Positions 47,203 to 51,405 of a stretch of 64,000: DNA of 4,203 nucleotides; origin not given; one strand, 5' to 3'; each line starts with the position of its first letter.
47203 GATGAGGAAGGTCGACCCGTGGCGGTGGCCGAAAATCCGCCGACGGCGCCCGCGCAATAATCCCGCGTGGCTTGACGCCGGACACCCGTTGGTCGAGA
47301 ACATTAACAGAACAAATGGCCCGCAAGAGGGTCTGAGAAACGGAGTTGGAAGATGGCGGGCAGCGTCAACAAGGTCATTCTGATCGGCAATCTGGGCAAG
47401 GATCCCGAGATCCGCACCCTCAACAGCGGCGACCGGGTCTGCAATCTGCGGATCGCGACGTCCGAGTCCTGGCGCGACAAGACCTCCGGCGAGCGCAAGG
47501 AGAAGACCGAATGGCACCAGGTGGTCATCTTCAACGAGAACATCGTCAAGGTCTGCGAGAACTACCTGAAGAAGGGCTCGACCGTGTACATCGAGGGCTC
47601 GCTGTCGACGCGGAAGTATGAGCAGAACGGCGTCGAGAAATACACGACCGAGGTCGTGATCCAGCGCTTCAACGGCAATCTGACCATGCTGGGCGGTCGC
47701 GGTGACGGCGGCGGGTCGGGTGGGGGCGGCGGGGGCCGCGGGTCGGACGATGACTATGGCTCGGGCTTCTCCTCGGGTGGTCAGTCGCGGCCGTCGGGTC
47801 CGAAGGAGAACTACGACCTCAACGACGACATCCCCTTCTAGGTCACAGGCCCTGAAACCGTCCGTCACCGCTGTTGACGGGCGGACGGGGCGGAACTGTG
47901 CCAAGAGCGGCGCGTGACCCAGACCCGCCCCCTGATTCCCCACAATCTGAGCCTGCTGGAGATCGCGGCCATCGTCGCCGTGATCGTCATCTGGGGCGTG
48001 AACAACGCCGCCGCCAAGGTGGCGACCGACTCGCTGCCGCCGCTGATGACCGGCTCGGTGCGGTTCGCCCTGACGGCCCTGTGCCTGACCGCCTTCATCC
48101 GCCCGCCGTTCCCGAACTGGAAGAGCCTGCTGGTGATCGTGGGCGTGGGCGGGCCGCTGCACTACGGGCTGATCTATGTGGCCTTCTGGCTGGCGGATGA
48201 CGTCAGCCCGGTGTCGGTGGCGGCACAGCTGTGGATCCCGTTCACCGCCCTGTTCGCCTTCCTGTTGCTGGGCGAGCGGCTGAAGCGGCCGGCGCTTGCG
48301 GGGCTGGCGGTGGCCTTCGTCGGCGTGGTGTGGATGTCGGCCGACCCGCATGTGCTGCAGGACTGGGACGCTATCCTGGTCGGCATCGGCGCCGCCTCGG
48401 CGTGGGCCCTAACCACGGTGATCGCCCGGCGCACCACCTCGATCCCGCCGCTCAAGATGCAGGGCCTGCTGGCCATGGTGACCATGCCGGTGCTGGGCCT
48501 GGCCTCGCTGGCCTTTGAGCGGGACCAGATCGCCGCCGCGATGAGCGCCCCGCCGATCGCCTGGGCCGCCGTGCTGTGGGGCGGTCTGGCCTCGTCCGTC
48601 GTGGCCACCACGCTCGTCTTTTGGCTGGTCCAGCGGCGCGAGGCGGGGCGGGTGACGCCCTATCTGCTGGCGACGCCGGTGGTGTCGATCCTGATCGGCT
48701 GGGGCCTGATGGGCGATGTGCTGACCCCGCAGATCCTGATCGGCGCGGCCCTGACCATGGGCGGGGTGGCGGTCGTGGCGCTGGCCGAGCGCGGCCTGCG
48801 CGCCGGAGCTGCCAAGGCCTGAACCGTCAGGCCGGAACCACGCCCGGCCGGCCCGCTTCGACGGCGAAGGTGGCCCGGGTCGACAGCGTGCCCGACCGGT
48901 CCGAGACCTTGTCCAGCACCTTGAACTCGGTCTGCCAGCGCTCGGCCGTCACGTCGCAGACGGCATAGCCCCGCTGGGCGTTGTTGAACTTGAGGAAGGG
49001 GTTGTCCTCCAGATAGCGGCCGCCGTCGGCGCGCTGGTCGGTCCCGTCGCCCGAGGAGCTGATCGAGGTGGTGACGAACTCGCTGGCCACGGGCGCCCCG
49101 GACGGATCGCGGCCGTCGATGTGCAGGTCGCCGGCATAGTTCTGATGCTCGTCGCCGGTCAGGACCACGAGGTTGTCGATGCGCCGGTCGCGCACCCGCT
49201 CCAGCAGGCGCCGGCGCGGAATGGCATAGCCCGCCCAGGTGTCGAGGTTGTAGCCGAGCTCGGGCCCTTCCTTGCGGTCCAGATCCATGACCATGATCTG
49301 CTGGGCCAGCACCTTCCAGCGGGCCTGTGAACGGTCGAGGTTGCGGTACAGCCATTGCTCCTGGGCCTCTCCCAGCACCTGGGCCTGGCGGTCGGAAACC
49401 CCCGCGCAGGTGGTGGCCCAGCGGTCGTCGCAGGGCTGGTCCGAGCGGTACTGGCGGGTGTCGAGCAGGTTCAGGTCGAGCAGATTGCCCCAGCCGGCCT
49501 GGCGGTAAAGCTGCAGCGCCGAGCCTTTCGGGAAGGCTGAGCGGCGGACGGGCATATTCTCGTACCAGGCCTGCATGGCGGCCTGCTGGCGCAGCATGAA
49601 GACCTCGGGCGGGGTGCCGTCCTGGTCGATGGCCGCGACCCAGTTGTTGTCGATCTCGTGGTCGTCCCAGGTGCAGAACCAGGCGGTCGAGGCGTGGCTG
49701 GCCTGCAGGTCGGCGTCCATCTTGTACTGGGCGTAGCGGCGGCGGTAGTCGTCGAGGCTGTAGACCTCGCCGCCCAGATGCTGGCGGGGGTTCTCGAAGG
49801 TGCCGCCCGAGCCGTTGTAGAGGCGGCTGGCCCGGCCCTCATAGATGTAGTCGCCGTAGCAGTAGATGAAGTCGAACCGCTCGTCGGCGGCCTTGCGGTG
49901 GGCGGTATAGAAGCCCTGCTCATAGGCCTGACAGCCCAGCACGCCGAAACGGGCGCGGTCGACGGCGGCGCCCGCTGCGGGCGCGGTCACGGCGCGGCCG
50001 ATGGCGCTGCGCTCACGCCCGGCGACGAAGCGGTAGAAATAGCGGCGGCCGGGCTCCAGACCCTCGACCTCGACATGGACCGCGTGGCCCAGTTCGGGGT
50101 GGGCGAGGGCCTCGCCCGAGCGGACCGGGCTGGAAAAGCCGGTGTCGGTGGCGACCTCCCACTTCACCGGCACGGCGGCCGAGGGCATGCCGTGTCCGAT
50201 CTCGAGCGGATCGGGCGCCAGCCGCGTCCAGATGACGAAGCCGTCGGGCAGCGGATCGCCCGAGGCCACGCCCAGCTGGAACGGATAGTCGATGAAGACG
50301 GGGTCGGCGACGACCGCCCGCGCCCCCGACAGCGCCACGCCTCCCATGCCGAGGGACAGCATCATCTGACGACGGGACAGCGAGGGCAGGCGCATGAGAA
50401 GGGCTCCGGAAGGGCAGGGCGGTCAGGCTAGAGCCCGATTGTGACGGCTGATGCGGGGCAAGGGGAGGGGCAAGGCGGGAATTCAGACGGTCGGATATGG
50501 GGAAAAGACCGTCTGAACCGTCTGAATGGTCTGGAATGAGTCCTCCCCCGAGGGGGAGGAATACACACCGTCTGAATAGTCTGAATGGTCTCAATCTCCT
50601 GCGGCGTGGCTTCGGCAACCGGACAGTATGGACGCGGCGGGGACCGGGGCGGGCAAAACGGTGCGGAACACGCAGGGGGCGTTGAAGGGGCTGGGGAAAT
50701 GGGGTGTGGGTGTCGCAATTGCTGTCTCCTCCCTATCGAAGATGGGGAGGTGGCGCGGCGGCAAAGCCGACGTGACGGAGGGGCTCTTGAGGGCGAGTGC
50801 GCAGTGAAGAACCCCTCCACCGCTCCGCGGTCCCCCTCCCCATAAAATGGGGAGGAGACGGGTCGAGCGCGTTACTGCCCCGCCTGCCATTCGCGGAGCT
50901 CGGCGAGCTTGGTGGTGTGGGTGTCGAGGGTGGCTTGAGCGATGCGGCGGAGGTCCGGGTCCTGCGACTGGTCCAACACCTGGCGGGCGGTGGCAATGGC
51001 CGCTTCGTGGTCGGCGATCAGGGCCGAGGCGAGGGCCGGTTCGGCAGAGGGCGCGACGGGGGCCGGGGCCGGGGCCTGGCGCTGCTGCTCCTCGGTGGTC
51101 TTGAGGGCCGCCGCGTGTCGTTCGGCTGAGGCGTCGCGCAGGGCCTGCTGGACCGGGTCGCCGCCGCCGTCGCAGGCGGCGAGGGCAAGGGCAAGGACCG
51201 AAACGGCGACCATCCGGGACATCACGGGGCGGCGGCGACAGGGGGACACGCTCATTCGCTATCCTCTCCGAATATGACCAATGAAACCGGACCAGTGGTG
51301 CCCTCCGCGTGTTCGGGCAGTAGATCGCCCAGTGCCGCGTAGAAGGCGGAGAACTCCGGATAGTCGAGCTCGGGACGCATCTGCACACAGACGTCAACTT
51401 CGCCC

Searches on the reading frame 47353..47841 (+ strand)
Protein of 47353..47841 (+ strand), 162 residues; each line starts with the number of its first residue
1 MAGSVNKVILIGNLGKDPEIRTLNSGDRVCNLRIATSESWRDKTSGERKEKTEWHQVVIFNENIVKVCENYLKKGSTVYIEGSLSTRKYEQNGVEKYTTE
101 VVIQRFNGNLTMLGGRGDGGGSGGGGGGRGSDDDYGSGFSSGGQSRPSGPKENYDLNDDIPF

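Call 8: search_protein_families(library=pfam, proteins=[window:47353-47841:+], max_evalue=0.001)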
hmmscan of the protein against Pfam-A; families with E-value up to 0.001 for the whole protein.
window:47353-47841:+ (162 aa): 1 family
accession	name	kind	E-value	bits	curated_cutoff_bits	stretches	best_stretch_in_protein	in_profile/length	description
PF00436.31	SSB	-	3e-34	117.7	26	1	5-106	1-101/104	Single-strand binding protein family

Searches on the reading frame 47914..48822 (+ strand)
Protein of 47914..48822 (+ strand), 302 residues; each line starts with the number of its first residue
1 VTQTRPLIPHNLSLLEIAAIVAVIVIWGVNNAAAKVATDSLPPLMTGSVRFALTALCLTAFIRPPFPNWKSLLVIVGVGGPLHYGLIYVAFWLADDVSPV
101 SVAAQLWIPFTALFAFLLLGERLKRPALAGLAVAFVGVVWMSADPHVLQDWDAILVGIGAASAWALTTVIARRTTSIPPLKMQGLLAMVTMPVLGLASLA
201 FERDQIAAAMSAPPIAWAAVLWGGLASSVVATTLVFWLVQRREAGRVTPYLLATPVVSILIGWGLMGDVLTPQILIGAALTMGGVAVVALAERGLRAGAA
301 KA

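Call 8: search_protein_families(library=pfam, proteins=[window:47914-48822:+], max_evalue=0.001)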
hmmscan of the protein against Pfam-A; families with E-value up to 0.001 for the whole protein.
window:47914-48822:+ (302 aa): 1 family
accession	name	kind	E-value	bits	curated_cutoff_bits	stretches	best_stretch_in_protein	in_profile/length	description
PF00892.27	EamA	-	1.9e-24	86.9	28.2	2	153-289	3-134/135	EamA-like transporter family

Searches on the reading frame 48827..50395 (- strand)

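Call 8: search_protein_families(library=pfam, proteins=[window:48827-50395:-], max_evalue=0.001)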
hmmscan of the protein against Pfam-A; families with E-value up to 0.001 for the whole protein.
window:48827-50395:- (522 aa): 2 families
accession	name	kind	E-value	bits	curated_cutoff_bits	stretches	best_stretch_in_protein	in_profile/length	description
PF09423.15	PhoD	-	9.4e-109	364.1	27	1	150-491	1-343/343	PhoD-like phosphatase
PF16655.11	PhoD_N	-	1.8e-32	112.1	30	1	41-137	1-90/90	PhoD-like phosphatase, N-terminal domain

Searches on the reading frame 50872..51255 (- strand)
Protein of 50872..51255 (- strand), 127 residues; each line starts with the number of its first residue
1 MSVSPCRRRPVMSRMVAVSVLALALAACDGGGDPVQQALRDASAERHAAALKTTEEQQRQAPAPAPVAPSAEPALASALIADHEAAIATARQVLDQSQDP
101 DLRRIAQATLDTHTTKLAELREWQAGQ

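Call 8: search_protein_families(library=pfam, proteins=[window:50872-51255:-], max_evalue=0.001)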
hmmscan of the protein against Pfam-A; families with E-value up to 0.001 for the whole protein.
window:50872-51255:- (127 aa): 1 family
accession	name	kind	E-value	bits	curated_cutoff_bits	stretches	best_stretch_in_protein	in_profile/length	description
PF03713.19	DUF305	-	8.6e-06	26.3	27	1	40-123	68-150/151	Domain of unknown function (DUF305)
